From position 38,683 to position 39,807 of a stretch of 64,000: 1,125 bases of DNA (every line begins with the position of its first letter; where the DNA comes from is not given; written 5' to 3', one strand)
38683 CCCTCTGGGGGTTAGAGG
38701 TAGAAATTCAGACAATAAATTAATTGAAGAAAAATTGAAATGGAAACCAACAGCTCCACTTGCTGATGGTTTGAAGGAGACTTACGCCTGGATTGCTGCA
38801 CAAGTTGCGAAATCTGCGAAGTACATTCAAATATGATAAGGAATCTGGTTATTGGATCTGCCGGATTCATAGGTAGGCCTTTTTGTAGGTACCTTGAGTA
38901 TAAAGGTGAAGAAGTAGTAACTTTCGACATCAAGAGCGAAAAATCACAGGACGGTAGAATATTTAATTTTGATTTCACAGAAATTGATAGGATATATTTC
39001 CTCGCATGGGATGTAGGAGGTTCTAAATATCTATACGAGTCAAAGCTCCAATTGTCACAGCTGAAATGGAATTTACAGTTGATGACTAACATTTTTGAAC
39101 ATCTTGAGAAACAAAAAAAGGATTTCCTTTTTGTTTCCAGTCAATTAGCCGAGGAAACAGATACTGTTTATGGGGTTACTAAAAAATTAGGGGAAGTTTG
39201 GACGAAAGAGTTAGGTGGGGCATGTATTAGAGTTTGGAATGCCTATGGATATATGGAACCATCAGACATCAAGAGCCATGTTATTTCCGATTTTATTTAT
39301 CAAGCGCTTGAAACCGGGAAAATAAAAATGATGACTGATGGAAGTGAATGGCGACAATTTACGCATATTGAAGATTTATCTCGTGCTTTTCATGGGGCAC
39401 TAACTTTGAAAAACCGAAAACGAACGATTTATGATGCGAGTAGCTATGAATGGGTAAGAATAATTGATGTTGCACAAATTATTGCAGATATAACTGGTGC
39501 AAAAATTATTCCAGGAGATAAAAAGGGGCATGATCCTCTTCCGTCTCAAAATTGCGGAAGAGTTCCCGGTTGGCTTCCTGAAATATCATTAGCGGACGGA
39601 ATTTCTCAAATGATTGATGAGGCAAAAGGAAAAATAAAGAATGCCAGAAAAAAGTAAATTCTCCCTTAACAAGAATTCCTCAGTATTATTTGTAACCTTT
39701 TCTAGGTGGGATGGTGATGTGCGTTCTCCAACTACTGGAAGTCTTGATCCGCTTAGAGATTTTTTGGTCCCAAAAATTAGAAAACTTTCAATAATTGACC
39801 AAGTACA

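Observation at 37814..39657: Plant-type GDP-mannose 3,5-epimerase homolog in a bacterial glycan locus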

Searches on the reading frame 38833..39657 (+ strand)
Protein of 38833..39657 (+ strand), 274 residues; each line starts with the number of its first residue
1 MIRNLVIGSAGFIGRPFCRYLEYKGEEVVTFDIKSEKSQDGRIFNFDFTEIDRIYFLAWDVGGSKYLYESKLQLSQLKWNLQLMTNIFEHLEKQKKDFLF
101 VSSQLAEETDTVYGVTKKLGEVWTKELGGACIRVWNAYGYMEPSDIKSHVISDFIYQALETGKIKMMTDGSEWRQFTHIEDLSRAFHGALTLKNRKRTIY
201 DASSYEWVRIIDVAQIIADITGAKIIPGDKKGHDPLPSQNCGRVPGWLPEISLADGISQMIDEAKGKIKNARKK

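Call 3: search_protein_families(library=ncbifam, proteins=[window:38833-39657:+], max_evalue=0.001)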
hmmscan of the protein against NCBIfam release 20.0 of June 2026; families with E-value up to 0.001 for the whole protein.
window:38833-39657:+ (274 aa): 8 families
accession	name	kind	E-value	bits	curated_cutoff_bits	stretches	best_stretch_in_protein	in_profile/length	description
TIGR01181.1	dTDP_gluc_dehyt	equivalog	7.7e-11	41.6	365.1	1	133-262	177-309/321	dTDP-glucose 4,6-dehydratase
NF047922.1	GDPFucSynFcl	equivalog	4.2e-07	29.7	500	1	118-260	143-297/308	GDP-L-fucose synthase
TIGR01179.1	galE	equivalog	3.1e-06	26.3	262.3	0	5-39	3-37/332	UDP-glucose 4-epimerase GalE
NF008872.0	PRK11908.1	equivalog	7e-06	25.3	294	0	142-187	189-234/349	bifunctional UDP-4-keto-pentose/UDP-xylose synthase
TIGR04180.1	EDH_00030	hypoth_equivalog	3.8e-05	22.9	475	0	130-225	168-260/297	NAD-dependent 4,6-dehydratase LegB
NF007490.0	PRK10084.1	subfamily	6.5e-05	22.1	649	0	120-231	178-286/361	dTDP-glucose 4,6-dehydratase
TIGR01214.1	rmlD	equivalog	0.00037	19.7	224.05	0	111-226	122-231/285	dTDP-4-dehydrorhamnose reductase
NF042422.1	oxyalk_red_OleD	equivalog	0.00044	19.7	580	0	4-35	3-34/329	2-alkyl-3-oxoalkanoate reductase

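Call 4: search_protein_families(library=pfam, proteins=[window:38833-39657:+], max_evalue=0.001)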
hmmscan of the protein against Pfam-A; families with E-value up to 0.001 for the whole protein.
window:38833-39657:+ (274 aa): 2 families
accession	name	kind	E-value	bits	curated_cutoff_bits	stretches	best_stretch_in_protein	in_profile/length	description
PF01370.27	Epimerase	-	3.9e-21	76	20.9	1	5-195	2-230/240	NAD dependent epimerase/dehydratase family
PF16363.11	GDP_Man_Dehyd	-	3.5e-06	27.2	27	0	5-47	1-43/332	GDP-mannose 4,6 dehydratase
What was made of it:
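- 38833..39657 (+): ORF2: uncharacterised 274-aa NAD-type extended SDR ('mini-SDR'); a GME-derived paralogue lacking the catalytic-Cys loop; translationally coupled to ORF1. Pfam PF01370, 76 bits (call 4).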

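Call 25: search_solved_structures(query=window:38833-39657:+, max_evalue=0.01, show_alignments=2)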
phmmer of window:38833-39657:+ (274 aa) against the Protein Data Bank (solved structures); distinct sequences matched with E-value up to 0.01: 21.
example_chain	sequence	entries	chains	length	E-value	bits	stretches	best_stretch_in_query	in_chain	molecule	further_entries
6zl6_A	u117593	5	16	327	7.1e-07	32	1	111-265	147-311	Epimerase domain-containing protein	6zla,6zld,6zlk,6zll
2hun_A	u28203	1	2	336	1.2e-06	31.2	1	119-262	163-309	336aa long hypothetical dTDP-glucose 4,6-dehydratase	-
6zlj_A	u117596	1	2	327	1.7e-06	30.7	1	128-265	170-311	Epimerase domain-containing protein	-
4lk3_A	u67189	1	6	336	8.1e-06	28.5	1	131-262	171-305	UDP-glucuronic acid decarboxylase 1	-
4gll_A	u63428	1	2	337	8.7e-06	28.4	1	132-262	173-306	UDP-glucuronic acid decarboxylase 1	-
4m55_A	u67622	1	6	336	8.8e-06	28.4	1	132-262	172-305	UDP-glucuronic acid decarboxylase 1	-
2b69_A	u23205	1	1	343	9.3e-06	28.3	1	132-262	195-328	UDP-glucuronate decarboxylase 1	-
3aw9_A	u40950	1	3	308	9.4e-06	28.3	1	111-224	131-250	NAD-dependent epimerase/dehydratase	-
6kv9_A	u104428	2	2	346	1.5e-05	27.6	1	126-224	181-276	MoeE5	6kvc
1r66_A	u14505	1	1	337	1.7e-05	27.5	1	133-261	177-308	TDP-glucose-4,6-dehydratase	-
1r6d_A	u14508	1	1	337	1.8e-05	27.4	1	133-261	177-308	TDP-glucose-4,6-dehydratase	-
6pmh_A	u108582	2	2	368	2.3e-05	27.1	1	107-221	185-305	UDP-glucose 4-epimerase related protein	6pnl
3icp_A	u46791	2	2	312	3e-05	26.7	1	111-224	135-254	NAD-dependent epimerase/dehydratase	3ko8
6bi4_A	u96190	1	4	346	0.0027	20.2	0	135-260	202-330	dTDP-glucose 4,6-dehydratase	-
6vo6_A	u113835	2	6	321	0.003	20.1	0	111-263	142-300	Putative sugar-nucleotide epimerase/dehydratease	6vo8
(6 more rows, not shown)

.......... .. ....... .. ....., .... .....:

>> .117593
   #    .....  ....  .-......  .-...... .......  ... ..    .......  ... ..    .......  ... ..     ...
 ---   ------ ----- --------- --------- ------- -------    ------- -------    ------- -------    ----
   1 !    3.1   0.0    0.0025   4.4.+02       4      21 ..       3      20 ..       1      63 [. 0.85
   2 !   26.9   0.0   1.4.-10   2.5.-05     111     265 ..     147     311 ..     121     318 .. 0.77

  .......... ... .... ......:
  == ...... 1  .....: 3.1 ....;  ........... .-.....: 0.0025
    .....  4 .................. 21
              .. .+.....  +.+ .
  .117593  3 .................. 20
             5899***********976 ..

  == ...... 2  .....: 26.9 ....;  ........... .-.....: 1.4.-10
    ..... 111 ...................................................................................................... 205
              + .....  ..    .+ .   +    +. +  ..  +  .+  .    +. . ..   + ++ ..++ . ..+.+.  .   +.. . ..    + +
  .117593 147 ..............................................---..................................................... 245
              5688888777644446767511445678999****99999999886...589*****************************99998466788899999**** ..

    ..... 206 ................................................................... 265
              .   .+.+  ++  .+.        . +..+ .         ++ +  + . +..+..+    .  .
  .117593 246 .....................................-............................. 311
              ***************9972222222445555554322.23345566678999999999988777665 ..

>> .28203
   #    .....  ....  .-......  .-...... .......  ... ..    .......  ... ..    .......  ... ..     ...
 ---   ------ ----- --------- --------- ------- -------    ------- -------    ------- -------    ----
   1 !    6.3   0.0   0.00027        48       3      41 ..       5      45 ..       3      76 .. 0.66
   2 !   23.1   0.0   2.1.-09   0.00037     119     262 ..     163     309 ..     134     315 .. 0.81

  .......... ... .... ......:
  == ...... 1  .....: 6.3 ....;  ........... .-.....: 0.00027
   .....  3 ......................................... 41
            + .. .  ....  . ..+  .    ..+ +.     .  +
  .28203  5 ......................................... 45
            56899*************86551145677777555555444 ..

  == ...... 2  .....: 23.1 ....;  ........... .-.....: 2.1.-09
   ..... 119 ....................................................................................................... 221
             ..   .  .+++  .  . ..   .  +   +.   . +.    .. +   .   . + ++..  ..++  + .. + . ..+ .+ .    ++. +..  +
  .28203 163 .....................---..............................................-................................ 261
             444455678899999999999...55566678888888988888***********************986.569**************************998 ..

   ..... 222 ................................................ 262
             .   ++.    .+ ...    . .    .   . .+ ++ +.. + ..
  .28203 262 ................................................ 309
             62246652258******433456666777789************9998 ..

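Call 26: find_homologous_proteins(query=window:38833-39657:+, max_evalue=0.00001)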
Query window:38833-39657:+ (274 aa): 549 proteins with E <= 0.00001 among 1432 candidates; the best 120 are listed.
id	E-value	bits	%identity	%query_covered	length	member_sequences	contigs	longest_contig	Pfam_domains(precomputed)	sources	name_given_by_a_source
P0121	8.7e-184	627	100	100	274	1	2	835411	PF16363.12,PF01370.28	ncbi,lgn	-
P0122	7.4e-149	513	80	100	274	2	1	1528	PF01370.28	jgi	jgi:nucleoside-diphosphate-sugar epimerase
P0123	2.3e-143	495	77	100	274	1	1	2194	PF16363.12,PF01370.28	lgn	-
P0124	2.4e-143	494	77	100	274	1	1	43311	PF16363.12,PF01370.28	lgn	-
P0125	2.2e-141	488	76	100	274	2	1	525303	PF16363.12,PF01370.28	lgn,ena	-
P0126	8.4e-140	483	74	100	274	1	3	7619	PF16363.12,PF01370.28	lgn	-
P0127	1.2e-139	482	74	100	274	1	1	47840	PF16363.12,PF01370.28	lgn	-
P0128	1.5e-139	482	75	100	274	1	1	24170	PF16363.12,PF01370.28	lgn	-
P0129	5.1e-137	474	75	100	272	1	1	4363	PF16363.12,PF01370.28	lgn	-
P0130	8.3e-137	473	72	100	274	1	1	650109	PF16363.12,PF01370.28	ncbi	-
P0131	1.9e-135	469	73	100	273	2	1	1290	PF16363.12,PF01370.28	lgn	-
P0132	2.6e-134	465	73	100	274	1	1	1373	PF16363.12,PF01370.28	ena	-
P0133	4.2e-134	464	74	97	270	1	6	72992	PF16363.12,PF01370.28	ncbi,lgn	-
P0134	6.5e-134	464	73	100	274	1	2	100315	PF16363.12,PF01370.28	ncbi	-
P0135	6.9e-134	463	72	100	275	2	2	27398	PF16363.12,PF01370.28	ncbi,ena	-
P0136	1.9e-133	462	72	100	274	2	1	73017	PF16363.12,PF01370.28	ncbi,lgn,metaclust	metaclust:status=active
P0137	6.2e-133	460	71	100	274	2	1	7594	PF16363.12,PF01370.28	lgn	-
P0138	6.2e-133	460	69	100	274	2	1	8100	PF16363.12,PF01370.28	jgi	jgi:nucleoside-diphosphate-sugar epimerase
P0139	2.2e-132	458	71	100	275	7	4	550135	PF16363.12,PF01370.28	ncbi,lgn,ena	-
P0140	2.9e-131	455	71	100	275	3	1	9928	PF16363.12,PF01370.28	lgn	-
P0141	3.8e-131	454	70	100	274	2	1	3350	PF01370.28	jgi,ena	-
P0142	4.7e-131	454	70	100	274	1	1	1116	PF16363.12,PF01370.28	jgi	jgi:nucleoside-diphosphate-sugar epimerase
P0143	1.2e-130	453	70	100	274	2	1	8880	PF16363.12,PF01370.28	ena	-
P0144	1.3e-130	453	72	100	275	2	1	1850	PF16363.12,PF01370.28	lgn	-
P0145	1.4e-130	453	72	100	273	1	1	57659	PF16363.12,PF01370.28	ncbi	ncbi:NAD-dependent epimerase/dehydratase family protein [Patescibacteria group bacterium]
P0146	2.5e-130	452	72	100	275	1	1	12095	PF16363.12,PF01370.28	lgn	-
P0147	3.0e-130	452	73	100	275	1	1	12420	PF16363.12,PF01370.28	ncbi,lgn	-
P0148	7.2e-130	450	70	100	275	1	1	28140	PF16363.12,PF01370.28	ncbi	-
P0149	9.2e-130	450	73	100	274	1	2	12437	PF16363.12,PF01370.28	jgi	-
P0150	1.8e-129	449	71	100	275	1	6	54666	PF16363.12,PF01370.28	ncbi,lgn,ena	ncbi:MAG: NAD(P)-dependent oxidoreductase [Patescibacteria group bacterium]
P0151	1.8e-129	449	71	99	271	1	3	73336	PF16363.12,PF01370.28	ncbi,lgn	-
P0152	2.6e-129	448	70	100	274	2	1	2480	PF16363.12,PF01370.28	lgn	-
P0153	2.7e-129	448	70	100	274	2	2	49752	PF16363.12,PF01370.28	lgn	-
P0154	3.7e-129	448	71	100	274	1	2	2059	PF16363.12,PF01370.28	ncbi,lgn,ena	-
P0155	7.3e-129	447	72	96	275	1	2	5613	PF16363.12,PF01370.28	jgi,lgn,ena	-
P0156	7.9e-129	447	71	99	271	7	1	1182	PF16363.12,PF01370.28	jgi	-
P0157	2.7e-128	445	69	100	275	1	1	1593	PF16363.12,PF01370.28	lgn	-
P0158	9.5e-128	443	69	100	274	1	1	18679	PF16363.12,PF01370.28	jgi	jgi:nucleoside-diphosphate-sugar epimerase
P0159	2.3e-127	442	71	96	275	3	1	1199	PF16363.12,PF01370.28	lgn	-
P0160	6.5e-127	441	71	99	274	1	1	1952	PF16363.12,PF01370.28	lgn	-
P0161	7.0e-127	440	69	99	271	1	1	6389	PF16363.12,PF01370.28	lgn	-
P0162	9.9e-127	440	69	99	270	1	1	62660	PF16363.12,PF01370.28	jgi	-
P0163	2.0e-126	439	69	100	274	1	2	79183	PF16363.12,PF01370.28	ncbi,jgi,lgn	-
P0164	2.0e-126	439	69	99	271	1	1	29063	PF16363.12,PF01370.28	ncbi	-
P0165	5.5e-126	437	70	99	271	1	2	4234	PF16363.12,PF01370.28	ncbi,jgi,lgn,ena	-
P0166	4.6e-125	434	69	100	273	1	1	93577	PF16363.12,PF01370.28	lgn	-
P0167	4.9e-125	434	66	100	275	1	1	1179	PF16363.12,PF01370.28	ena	-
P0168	7.1e-125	434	70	99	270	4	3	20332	PF16363.12,PF01370.28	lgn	-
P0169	1.1e-124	433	69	100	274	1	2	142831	PF16363.12,PF01370.28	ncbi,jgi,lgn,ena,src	-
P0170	3.7e-124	432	67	100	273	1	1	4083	PF16363.12,PF01370.28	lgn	-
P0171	5.6e-124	431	70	96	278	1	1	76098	PF16363.12,PF01370.28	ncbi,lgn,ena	-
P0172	6.9e-124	431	67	99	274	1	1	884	PF16363.12,PF01370.28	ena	-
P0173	7.5e-124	430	67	100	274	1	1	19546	PF16363.12,PF01370.28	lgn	-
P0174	1.3e-123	430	67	100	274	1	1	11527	PF16363.12,PF01370.28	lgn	-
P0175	2.1e-123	429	68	100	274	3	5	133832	PF16363.12,PF01370.28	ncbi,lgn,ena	-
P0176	2.2e-123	429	67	100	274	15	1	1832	PF16363.12,PF01370.28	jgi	jgi:nucleoside-diphosphate-sugar epimerase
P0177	2.3e-123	429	67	99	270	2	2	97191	PF16363.12,PF01370.28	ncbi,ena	-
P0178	6.2e-123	428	68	99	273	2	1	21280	PF16363.12,PF01370.28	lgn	-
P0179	6.7e-123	427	69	96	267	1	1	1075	PF16363.12,PF01370.28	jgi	jgi:nucleoside-diphosphate-sugar epimerase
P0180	9.4e-123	427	69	97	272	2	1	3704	PF16363.12,PF01370.28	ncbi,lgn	-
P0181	1.2e-122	427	66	100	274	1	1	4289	PF16363.12,PF01370.28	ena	-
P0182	1.3e-122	426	68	99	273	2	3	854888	PF16363.12,PF01370.28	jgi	-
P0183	2.3e-122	426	68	97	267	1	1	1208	PF16363.12,PF01370.28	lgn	-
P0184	2.5e-122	425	68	97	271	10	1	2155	PF16363.12,PF01370.28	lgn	-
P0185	3.0e-122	425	68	99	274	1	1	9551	PF16363.12,PF01370.28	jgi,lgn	jgi:nucleoside-diphosphate-sugar epimerase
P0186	3.4e-122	425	66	99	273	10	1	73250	PF16363.12,PF01370.28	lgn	-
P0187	5.7e-122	424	68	99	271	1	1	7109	PF16363.12,PF01370.28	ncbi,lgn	-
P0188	6.2e-122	424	68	100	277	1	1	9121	PF16363.12,PF01370.28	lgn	-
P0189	9.6e-122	424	69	98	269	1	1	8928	PF16363.12,PF01370.28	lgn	-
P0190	1.5e-121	423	67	98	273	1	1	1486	PF16363.12,PF01370.28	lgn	-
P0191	1.7e-121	423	70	97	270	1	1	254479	PF16363.12,PF01370.28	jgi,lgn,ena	-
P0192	2.0e-121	423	67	100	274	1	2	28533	PF16363.12,PF01370.28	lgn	-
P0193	2.1e-121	422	68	100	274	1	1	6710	PF16363.12,PF01370.28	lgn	-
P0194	3.0e-121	422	67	100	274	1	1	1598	PF16363.12,PF01370.28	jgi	jgi:nucleoside-diphosphate-sugar epimerase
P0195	3.7e-121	422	68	99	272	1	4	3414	PF16363.12,PF01370.28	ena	-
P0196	4.7e-121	421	66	100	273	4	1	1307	PF16363.12,PF01370.28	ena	-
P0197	4.8e-121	421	67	99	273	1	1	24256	PF16363.12,PF01370.28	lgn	-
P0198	4.9e-121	421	69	97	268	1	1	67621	PF01370.28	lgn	-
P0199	5.0e-121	421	67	100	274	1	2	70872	PF16363.12,PF01370.28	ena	-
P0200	5.7e-121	421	68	96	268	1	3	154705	PF16363.12,PF01370.28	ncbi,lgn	-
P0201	8.8e-121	420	68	96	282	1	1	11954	PF16363.12,PF01370.28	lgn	-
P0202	1.9e-120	419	65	100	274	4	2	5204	PF16363.12,PF01370.28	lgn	-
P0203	2.2e-120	419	66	100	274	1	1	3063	PF16363.12,PF01370.28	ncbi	-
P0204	5.4e-120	418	66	100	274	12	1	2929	PF16363.12,PF01370.28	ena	-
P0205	1.7e-119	416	66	99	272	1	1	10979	PF16363.12,PF01370.28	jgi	jgi:nucleoside-diphosphate-sugar epimerase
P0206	1.7e-119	416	67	99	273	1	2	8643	PF16363.12,PF01370.28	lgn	-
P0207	1.8e-119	416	67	100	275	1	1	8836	PF16363.12,PF01370.28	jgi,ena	-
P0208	2.9e-119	415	69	97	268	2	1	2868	PF16363.12,PF01370.28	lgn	-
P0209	6.1e-119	414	67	100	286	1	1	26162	PF16363.12,PF01370.28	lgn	-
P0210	6.2e-119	414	64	100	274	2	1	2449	PF16363.12,PF01370.28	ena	-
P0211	8.9e-119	414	70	97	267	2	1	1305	PF16363.12,PF01370.28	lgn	-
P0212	1.3e-118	413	67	100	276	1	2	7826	PF16363.12,PF01370.28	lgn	-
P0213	1.4e-118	413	67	97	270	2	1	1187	PF16363.12,PF01370.28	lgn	-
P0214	1.5e-118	413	67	99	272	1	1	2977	PF16363.12,PF01370.28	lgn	-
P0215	2.2e-118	413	65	100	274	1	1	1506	PF16363.12,PF01370.28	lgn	-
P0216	2.4e-118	412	67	97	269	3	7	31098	PF16363.12,PF01370.28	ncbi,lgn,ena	-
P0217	4.2e-118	412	67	100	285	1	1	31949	PF16363.12,PF01370.28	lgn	-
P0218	8.2e-118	411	65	99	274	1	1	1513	PF01370.28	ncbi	-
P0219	1.9e-117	410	67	98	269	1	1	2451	PF16363.12,PF01370.28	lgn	-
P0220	2.8e-117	409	64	99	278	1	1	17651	PF16363.12,PF01370.28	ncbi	-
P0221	7.6e-117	408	65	99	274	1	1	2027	PF16363.12,PF01370.28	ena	-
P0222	2.3e-116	406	63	99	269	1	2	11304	PF16363.12,PF01370.28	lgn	-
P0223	2.3e-115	403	64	100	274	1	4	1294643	PF16363.12,PF01370.28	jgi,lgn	jgi:nucleoside-diphosphate-sugar epimerase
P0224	5.0e-115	402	66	98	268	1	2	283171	PF16363.12,PF01370.28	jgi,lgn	-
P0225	7.5e-115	401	64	99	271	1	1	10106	PF16363.12,PF01370.28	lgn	-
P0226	9.1e-115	401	64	99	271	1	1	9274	PF16363.12,PF01370.28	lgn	-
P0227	1.0e-114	401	62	99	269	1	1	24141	PF16363.12,PF01370.28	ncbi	-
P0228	1.4e-114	400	65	98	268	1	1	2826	PF16363.12,PF01370.28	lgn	-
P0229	1.4e-114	400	65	99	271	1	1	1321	PF16363.12,PF01370.28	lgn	-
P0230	4.1e-114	399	66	97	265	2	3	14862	PF16363.12,PF01370.28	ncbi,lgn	-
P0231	5.4e-114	398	63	99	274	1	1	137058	PF16363.12,PF01370.28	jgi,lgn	-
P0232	7.7e-114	398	66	98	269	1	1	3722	PF16363.12,PF01370.28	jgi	jgi:nucleoside-diphosphate-sugar epimerase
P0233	1.0e-113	397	64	98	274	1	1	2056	PF16363.12,PF01370.28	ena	-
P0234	2.9e-113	396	65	97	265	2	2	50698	PF16363.12,PF01370.28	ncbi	-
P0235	4.4e-112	392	64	97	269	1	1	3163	PF16363.12,PF01370.28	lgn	-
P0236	2.1e-111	390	65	97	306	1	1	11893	PF16363.12,PF01370.28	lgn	-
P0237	2.8e-111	389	62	100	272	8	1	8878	PF16363.12,PF01370.28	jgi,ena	jgi:nucleoside-diphosphate-sugar epimerase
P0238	8.7e-111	388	62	98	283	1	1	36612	PF16363.12,PF01370.28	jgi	jgi:nucleoside-diphosphate-sugar epimerase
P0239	9.0e-111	388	64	96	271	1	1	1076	PF16363.12,PF01370.28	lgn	-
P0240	9.4e-111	388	63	96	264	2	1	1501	PF16363.12,PF01370.28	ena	-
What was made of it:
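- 38833..39657 (+): Family of about 270-275-aa proteins at 62-80% identity (call 26).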

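Call 33: find_related_loci(query=window:38833-39657:+, collection=metagenome_contigs, flank=6000)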
Query window:38833-39657:+ (274 aa) in metagenome_contigs; peptide patterns used: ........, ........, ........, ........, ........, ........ (x = any residue, [..] = any of these).
227 stretches matched a pattern; 4 encode a relative of the query (tblastn E <= 1e-3); 4 distinct loci.
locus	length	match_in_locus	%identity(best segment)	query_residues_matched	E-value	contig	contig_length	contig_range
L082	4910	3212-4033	73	1-274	9e-144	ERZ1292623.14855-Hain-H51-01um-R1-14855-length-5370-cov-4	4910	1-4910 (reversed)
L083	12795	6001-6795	70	1-265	3e-128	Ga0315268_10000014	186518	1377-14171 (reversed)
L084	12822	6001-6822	69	1-274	1e-125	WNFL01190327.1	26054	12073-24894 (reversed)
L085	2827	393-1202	70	1-270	2e-130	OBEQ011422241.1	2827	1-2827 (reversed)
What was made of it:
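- Tried and rejected: The metagenome scan with ORF2 returned only 4 loci (call 33).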
